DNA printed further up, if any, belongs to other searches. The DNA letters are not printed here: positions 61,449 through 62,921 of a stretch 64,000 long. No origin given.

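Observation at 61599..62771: CetZ/tubulin-like member of the FtsZ-tubulin superfamily in a bacterial housekeeping context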

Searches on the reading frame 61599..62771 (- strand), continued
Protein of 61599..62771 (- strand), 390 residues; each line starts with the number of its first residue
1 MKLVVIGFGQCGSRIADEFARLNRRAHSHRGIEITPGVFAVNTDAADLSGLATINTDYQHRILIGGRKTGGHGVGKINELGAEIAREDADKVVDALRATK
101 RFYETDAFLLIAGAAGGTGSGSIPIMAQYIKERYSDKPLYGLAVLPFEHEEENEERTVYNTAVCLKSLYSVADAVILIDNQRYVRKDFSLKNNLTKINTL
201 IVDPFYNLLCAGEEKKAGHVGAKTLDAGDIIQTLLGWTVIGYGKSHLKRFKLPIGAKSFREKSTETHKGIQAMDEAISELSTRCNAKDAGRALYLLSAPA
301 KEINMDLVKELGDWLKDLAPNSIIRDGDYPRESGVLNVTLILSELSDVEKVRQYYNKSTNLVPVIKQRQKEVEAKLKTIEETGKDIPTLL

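Call 39: find_homologous_proteins(query=P0149, max_evalue=1e-10)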
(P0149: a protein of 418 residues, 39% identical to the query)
Query P0149 (418 aa): 354 proteins with E <= 1e-10 among 8000 candidates; the best 120 are listed.
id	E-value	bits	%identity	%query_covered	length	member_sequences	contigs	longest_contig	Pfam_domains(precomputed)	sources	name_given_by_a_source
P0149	8.0e-279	942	100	100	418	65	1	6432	PF21011.3,PF00091.32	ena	-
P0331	5.0e-257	870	91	100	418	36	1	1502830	PF21011.3,PF00091.32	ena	-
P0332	1.3e-230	783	82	100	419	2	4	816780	PF21011.3,PF00091.32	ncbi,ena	-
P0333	4.3e-226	768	80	100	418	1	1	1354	PF21011.3,PF00091.32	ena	-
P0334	6.0e-226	768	80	100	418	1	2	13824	PF21011.3,PF00091.32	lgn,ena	-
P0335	1.1e-225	767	80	100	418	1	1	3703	PF21011.3,PF00091.32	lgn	-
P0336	1.2e-225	767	80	100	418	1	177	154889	PF21011.3,PF00091.32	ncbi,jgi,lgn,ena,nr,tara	ncbi:MAG: hypothetical protein CL755_04385 [Chloroflexi bacterium]|jgi:cell division GTPase FtsZ|nr:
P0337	1.5e-225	767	80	100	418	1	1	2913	PF21011.3,PF00091.32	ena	-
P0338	1.6e-225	767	79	100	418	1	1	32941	PF21011.3,PF00091.32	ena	-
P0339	2.1e-225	766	80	100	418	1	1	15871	PF21011.3,PF00091.32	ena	-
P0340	3.0e-225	766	79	100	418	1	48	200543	PF21011.3,PF00091.32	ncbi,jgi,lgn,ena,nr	ncbi:MAG TPA: hypothetical protein EYO17_12965 [Dehalococcoidia bacterium]|jgi:cell division GTPase 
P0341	4.1e-225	765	79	100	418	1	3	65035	PF21011.3,PF00091.32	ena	-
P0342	4.4e-225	765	80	100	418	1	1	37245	PF21011.3,PF00091.32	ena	-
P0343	7.8e-225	764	79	100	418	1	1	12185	PF21011.3,PF00091.32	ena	-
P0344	8.4e-225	764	79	100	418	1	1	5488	PF21011.3,PF00091.32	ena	-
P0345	1.2e-224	764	79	100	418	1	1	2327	PF21011.3,PF00091.32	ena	-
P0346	1.4e-224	764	79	100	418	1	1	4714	PF21011.3,PF00091.32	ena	-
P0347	1.5e-224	763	79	100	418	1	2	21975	PF21011.3,PF00091.32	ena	-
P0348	1.6e-224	763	79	100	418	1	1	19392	PF21011.3,PF00091.32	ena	-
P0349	2.0e-224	763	79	100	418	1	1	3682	PF21011.3,PF00091.32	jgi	-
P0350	2.0e-224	763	79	100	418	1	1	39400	PF21011.3,PF00091.32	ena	-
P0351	2.2e-224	763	79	100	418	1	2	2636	PF21011.3,PF00091.32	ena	-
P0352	5.0e-224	762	79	100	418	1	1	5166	PF21011.3,PF00091.32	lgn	-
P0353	5.2e-224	762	79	100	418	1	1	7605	PF21011.3,PF00091.32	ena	-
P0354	5.6e-224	762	79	100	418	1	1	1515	PF21011.3,PF00091.32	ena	-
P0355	7.4e-224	761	79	100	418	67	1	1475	PF21011.3,PF00091.32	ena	-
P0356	7.7e-224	761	79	100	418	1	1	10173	PF21011.3,PF00091.32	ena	-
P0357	1.5e-223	760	78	100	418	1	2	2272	PF21011.3,PF00091.32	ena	-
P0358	2.8e-223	759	79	100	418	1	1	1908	PF21011.3,PF00091.32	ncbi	-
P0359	3.3e-223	759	79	100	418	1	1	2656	PF21011.3,PF00091.32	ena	-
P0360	7.7e-223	758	79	100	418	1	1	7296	PF21011.3,PF00091.32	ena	-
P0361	8.9e-223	758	79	100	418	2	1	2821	PF21011.3,PF00091.32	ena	-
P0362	2.5e-222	756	78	100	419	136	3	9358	PF21011.3,PF00091.32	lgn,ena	-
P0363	5.1e-221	752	78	100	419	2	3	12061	PF21011.3,PF00091.32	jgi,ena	-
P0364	1.2e-220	751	77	100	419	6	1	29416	PF21011.3,PF00091.32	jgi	jgi:cell division GTPase FtsZ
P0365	1.8e-219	747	77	100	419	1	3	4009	PF21011.3,PF00091.32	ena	-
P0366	2.4e-219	746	77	100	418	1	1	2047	PF21011.3,PF00091.32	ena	-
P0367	3.0e-219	746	78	100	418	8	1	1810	PF21011.3,PF00091.32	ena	-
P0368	5.1e-219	745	78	100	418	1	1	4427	PF21011.3,PF00091.32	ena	-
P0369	6.3e-216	735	76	100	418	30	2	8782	PF21011.3,PF00091.32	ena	-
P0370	1.8e-212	724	76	100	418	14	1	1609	PF21011.3,PF00091.32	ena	-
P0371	8.5e-210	715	74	100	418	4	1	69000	PF21011.3,PF00091.32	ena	-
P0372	1.2e-209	714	74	100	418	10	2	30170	PF21011.3,PF00091.32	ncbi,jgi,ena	-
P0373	1.6e-209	714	79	94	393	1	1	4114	PF21011.3,PF00091.32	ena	-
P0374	1.6e-209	714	74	100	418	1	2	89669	PF21011.3,PF00091.32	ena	-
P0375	4.0e-209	713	73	100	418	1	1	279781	PF21011.3,PF00091.32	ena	-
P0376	4.2e-209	713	74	100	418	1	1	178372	PF21011.3,PF00091.32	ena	-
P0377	1.5e-208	711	74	100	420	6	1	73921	PF21011.3,PF00091.32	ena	-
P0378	1.6e-208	711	73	100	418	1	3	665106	PF21011.3,PF00091.32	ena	-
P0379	2.2e-208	710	73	100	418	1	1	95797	PF21011.3,PF00091.32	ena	-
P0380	2.7e-208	710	74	100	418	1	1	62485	PF21011.3,PF00091.32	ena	-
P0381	9.6e-208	708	74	100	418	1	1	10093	PF21011.3,PF00091.32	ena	-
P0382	1.8e-207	707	73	100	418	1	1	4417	PF21011.3,PF00091.32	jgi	jgi:cell division GTPase FtsZ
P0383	5.2e-207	706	73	100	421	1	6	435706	PF21011.3,PF00091.32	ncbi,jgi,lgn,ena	jgi:cell division GTPase FtsZ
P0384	7.9e-207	705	73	100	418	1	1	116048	PF21011.3,PF00091.32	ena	-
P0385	1.6e-206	704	74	100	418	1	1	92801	PF21011.3,PF00091.32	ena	-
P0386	1.8e-206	704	73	100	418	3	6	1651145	PF21011.3,PF00091.32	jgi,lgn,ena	jgi:cell division GTPase FtsZ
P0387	1.7e-205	701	73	100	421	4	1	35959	PF21011.3,PF00091.32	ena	-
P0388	2.2e-205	700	74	100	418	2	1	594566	PF21011.3,PF00091.32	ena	-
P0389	2.9e-205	700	73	100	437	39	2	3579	PF21011.3,PF00091.32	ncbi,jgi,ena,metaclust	metaclust:\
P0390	2.9e-205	700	73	100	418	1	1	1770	PF21011.3,PF00091.32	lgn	-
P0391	3.9e-205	699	72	100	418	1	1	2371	PF21011.3,PF00091.32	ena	-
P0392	1.4e-204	698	72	100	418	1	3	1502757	PF21011.3,PF00091.32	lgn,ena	-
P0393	1.6e-204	697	72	100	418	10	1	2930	PF21011.3,PF00091.32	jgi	-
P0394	4.8e-203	693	73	99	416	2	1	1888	PF21011.3,PF00091.32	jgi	jgi:cell division GTPase FtsZ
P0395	7.0e-202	689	73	100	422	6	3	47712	PF21011.3,PF13809.13,PF00091.32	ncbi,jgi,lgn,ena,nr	ncbi:MAG: hypothetical protein O2909_02885 [Chloroflexi bacterium]|nr:hypothetical protein [Chlorofl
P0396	1.6e-201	688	72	100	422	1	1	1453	PF21011.3,PF00091.32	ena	-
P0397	1.1e-200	685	73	100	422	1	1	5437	PF21011.3,PF00091.32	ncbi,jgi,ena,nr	ncbi:MAG TPA: hypothetical protein VFR55_11745 [Dehalococcoidia bacterium]|nr:hypothetical protein [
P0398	1.2e-199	681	71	100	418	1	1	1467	PF21011.3,PF00091.32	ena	-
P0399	4.9e-199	679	70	100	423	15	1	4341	PF21011.3,PF00091.32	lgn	-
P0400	8.7e-199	679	71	100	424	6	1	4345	PF21011.3,PF00091.32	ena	-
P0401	1.1e-198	678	71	100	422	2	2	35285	PF21011.3,PF00091.32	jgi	jgi:cell division GTPase FtsZ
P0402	1.5e-198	678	71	100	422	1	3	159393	PF21011.3,PF00091.32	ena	-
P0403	2.2e-198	677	71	100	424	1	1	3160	PF21011.3,PF00091.32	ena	-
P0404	2.8e-198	677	71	100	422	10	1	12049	PF21011.3,PF13809.13,PF00091.32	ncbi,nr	ncbi:MAG: hypothetical protein IIC33_00360 [Chloroflexi bacterium]|nr:hypothetical protein [Chlorofl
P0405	4.2e-198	676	71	100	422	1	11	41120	PF21011.3,PF00091.32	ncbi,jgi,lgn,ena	-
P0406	5.0e-198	676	71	100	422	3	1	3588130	PF21011.3,PF00091.32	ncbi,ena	-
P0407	5.9e-198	676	72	100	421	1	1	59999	PF21011.3,PF00091.32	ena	-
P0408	7.1e-198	676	71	100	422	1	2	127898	PF21011.3,PF00091.32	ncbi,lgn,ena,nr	ncbi:MAG: hypothetical protein OXR67_07260 [Chloroflexota bacterium]|nr:hypothetical protein [Chloro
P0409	8.1e-198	675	71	100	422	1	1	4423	PF21011.3,PF00091.32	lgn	-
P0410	8.3e-198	675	71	100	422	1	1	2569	PF21011.3,PF00091.32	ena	-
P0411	8.5e-198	675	72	100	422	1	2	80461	PF21011.3,PF00091.32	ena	-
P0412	1.3e-197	675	71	100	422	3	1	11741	PF21011.3,PF00091.32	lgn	-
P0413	1.5e-197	674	71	100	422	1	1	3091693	PF21011.3,PF00091.32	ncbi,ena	-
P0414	1.9e-197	674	71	100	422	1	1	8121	PF21011.3,PF00091.32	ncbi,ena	-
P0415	2.1e-197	674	71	100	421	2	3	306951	PF21011.3,PF00091.32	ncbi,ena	-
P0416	3.6e-197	673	71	100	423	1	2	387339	PF21011.3,PF00091.32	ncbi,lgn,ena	-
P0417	6.1e-197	672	72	100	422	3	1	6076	PF21011.3,PF00091.32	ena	-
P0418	7.2e-197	672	71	100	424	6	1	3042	PF21011.3,PF00091.32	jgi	jgi:cell division GTPase FtsZ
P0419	8.6e-197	672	71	100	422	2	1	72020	PF21011.3,PF00091.32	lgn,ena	-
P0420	9.3e-197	672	71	100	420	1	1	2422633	PF21011.3,PF00091.32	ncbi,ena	-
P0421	1.0e-196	672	71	100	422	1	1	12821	PF21011.3,PF00091.32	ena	-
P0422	1.4e-196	671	70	100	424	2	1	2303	PF21011.3,PF00091.32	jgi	jgi:tubulin-like protein CetZ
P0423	1.4e-196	671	70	100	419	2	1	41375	PF21011.3,PF00091.32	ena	-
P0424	2.6e-196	670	71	100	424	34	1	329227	PF21011.3,PF00091.32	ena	-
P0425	4.8e-196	670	71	100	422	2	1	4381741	PF21011.3,PF00091.32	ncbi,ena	-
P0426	6.3e-196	669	71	100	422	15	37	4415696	PF21011.3,PF00091.32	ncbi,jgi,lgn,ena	-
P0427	7.4e-196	669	70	100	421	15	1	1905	PF21011.3,PF00091.32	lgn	-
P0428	8.6e-196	669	70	100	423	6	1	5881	PF21011.3,PF00091.32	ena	-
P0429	8.8e-196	669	70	100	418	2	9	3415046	PF21011.3,PF00091.32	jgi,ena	jgi:cell division GTPase FtsZ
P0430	9.0e-196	669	70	100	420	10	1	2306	PF21011.3,PF00091.32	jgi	jgi:cell division GTPase FtsZ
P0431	1.3e-195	668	70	100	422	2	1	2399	PF21011.3,PF00091.32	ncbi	-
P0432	1.7e-195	668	70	100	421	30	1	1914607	PF21011.3,PF00091.32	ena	-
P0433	2.0e-195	667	70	100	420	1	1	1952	PF21011.3,PF00091.32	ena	-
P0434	2.5e-195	667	70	100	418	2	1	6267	PF21011.3,PF00091.32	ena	-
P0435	3.0e-195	667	71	100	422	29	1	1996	PF21011.3,PF13809.13,PF00091.32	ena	-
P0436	4.3e-195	666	70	100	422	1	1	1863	PF21011.3,PF00091.32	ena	-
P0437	4.4e-195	666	69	100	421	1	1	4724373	PF21011.3,PF00091.32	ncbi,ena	-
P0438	5.7e-195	666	70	100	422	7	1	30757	PF21011.3,PF00091.32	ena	-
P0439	2.0e-194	664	71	100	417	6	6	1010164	PF21011.3,PF00091.32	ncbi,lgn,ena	-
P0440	2.4e-194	664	71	100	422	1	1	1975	PF21011.3,PF00091.32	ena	-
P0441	6.0e-194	663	69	100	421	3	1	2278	PF21011.3,PF00091.32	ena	-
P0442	7.0e-194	662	70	100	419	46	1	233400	PF21011.3,PF00091.32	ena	-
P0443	7.8e-194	662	71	100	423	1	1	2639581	PF21011.3,PF00091.32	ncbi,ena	-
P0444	1.0e-193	662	70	100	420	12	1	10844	PF21011.3,PF00091.32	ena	-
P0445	1.0e-193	662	70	100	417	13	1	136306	PF21011.3,PF00091.32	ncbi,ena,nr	ncbi:MAG: hypothetical protein BZY80_06690 [SAR202 cluster bacterium Io17-Chloro-G2]|nr:MAG: hypothe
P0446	1.3e-193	661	70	100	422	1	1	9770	PF21011.3,PF00091.32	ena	-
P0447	2.0e-193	661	71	100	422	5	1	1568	PF21011.3,PF13809.13,PF00091.32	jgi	jgi:cell division GTPase FtsZ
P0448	2.6e-193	661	71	100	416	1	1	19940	PF21011.3,PF00091.32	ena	-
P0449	3.2e-193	660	70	100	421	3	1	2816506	PF21011.3,PF00091.32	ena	-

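Call 55: predict_structure(alignment_id=A1)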
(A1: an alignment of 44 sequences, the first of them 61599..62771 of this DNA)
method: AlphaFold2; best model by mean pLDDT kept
length: 390 residues; sequences in the alignment: 44
mean_pLDDT: 91.5   pTM: 0.89
mean pLDDT of the five models: 91.5, 91.2, 90.6, 90.5, 90.1
residues with pLDDT >= 90: 295; 70-90: 73; 50-70: 19; < 50: 3
segments of 3 or more residues with pLDDT < 50: 252-254
pLDDT, mean of each block of 10 residues (from residue 1): 97 98 96 96 97 96 93 92 97 92 94 97 98 96 96 90 97 98 75 85 96 91 92 98 84 53 80 95 97 96 91 95 96 92 97 92 84 83 78
secondary structure, 60 per line:
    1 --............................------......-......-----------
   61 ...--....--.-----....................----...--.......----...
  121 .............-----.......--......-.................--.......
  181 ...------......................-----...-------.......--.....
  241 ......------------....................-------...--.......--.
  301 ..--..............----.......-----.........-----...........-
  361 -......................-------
elements in order: E3-8 H9-30 E37-42 H45-49 E61-63 H66-69 H78-97 E107-113 H118-133 E139-145 H148-153 H155-171 E174-179 H180-183 H190-211 H227-233 E236-246 H259-278 E291-297 H305-318 E323-329 E335-343 H349-359 H362-383

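Call 59: fold_search(model_id=the predicted structure, library=pdb)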
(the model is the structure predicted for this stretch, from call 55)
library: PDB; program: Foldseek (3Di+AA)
matches with E <= 10: 1876; with E <= 0.001: 1141
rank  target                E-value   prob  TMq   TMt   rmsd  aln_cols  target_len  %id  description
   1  4b46                  7.9e-33  1.00  0.79  0.93   1.9       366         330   29  CetZ1 from Haloferax volcanii - GDP bound monomer (released 2013-08-14)
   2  4b45_A                8.5e-30  1.00  0.81  0.94   2.0       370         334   28  CetZ2 from Haloferax volcanii - GTPgS bound protofilament (released 2013-08-14)
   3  3zid_A                1.2e-26  1.00  0.73  0.78   6.5       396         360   22  CetZ from Methanosaeta thermophila strain DSM 6194 (released 2013-08-14)
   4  4dxd                  5.7e-25  1.00  0.66  0.82   3.3       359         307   22  Staphylococcal Aureus FtsZ in complex with 723 (released 2012-05-23)
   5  2r6r                  8.9e-25  1.00  0.69  0.82   3.0       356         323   25  Aquifex aeolicus FtsZ (released 2007-10-16)
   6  3zid_B                1.3e-24  1.00  0.71  0.80   5.9       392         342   23  CetZ from Methanosaeta thermophila strain DSM 6194 (released 2013-08-14)
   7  7ojd                  1.4e-24  1.00  0.65  0.82   3.4       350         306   22  SaFtsZ(D46A) complexed with GDP (released 2022-03-02)
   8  3vo8_A                1.6e-24  1.00  0.67  0.84   3.2       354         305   21  Staphylococcus aureus FtsZ GDP-form (released 2012-08-29)
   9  6kvq                  1.7e-24  1.00  0.66  0.82   3.3       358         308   22  S. aureus FtsZ in complex with BOFP (compound 3) (released 2020-01-15)
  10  6yd1                  1.9e-24  1.00  0.66  0.82   3.4       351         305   22  SaFtsZ-DFMBA (released 2021-07-28)
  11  5mn4                  2.3e-24  1.00  0.64  0.80   3.9       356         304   22  S. aureus FtsZ 12-316 F138A GDP Open form (1FOf) (released 2016-12-21)
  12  8h1o_A                3.1e-24  1.00  0.67  0.82   3.2       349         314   22  Cryo-EM structure of KpFtsZ-monobody double helical tube (released 2023-08-02)
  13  7ojc                  3.3e-24  1.00  0.65  0.81   3.7       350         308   22  SaFtsZ(Q48A) complexed with GDP (released 2022-03-02)
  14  7ojb                  3.8e-24  1.00  0.66  0.82   3.3       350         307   22  SaFtsZ(R143K) complexed with GDP (released 2022-03-02)
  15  2vxy                  4.5e-24  1.00  0.66  0.82   3.5       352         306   20  The structure of FTsZ from Bacillus subtilis at 1.7A resolution (released 2008-09-30)
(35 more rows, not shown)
